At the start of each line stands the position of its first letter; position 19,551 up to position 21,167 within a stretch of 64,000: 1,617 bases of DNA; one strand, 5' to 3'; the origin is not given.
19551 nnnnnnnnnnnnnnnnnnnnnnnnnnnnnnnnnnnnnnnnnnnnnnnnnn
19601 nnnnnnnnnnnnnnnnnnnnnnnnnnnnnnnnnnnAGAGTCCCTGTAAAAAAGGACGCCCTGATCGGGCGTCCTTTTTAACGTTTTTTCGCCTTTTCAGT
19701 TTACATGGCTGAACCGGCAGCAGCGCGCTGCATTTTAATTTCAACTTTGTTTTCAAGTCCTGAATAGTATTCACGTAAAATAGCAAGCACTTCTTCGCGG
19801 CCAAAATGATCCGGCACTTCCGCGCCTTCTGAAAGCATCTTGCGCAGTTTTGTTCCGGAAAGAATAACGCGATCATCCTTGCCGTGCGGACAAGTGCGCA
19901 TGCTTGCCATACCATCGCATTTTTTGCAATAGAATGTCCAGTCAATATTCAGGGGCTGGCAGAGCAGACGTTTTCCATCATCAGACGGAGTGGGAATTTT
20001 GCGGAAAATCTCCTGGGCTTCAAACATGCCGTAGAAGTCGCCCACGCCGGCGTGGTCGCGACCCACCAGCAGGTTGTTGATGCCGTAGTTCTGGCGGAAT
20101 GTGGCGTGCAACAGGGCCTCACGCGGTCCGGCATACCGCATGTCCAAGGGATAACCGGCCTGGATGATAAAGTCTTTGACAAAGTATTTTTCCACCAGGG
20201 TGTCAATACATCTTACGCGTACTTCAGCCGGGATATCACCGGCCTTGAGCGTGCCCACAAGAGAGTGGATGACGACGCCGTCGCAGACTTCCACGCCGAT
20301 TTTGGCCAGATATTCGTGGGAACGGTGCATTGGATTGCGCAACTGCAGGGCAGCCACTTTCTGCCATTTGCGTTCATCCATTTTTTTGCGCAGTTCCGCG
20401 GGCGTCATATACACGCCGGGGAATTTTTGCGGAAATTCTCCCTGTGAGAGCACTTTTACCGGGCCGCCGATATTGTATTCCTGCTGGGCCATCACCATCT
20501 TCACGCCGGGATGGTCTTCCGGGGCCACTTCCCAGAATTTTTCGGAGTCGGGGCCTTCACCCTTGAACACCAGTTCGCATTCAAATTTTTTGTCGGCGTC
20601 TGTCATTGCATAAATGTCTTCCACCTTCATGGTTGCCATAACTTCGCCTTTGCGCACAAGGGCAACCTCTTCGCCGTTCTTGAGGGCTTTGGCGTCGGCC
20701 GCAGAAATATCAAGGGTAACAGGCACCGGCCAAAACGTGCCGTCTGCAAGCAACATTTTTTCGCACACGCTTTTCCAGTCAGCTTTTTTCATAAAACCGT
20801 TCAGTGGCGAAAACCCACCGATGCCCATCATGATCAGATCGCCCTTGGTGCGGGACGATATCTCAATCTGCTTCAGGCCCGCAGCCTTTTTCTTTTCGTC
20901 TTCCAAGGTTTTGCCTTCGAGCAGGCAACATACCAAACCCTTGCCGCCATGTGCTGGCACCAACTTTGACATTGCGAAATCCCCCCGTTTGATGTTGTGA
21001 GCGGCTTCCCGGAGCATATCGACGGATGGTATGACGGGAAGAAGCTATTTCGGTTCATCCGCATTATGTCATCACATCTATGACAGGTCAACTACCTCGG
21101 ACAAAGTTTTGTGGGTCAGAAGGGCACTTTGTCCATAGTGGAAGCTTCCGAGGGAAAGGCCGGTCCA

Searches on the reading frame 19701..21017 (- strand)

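Call 3: search_protein_families(library=pfam, proteins=[window:19701-21017:-], max_evalue=1)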
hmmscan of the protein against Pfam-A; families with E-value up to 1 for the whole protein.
window:19701-21017:- (438 aa): 2 families
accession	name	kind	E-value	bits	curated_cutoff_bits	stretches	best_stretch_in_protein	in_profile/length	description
PF01747.23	ATP-sulfurylase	-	5e-84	281.4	24.3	1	202-417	3-212/212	ATP-sulfurylase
PF14306.12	PUA_2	-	4.1e-50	169.9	27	1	22-191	3-158/159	PUA-like domain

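Call 77: search_protein_families(library=ncbifam, proteins=[window:19701-21017:-], max_evalue=0.00001)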
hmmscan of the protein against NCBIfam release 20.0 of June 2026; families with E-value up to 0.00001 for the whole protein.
window:19701-21017:- (438 aa): 3 families
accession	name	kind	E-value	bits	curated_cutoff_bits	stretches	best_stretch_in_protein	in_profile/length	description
NF003166.0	PRK04149.1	subfamily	2.2e-144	480.6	387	1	18-425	3-389/393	sulfate adenylyltransferase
TIGR00339.1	sopT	equivalog_domain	3.3e-112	375.1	322.95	1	32-416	11-383/383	sulfate adenylyltransferase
NF004040.0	PRK05537.1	equivalog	1.1e-73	248.6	669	1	34-418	19-389/572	bifunctional sulfate adenylyltransferase/adenylylsulfate kinase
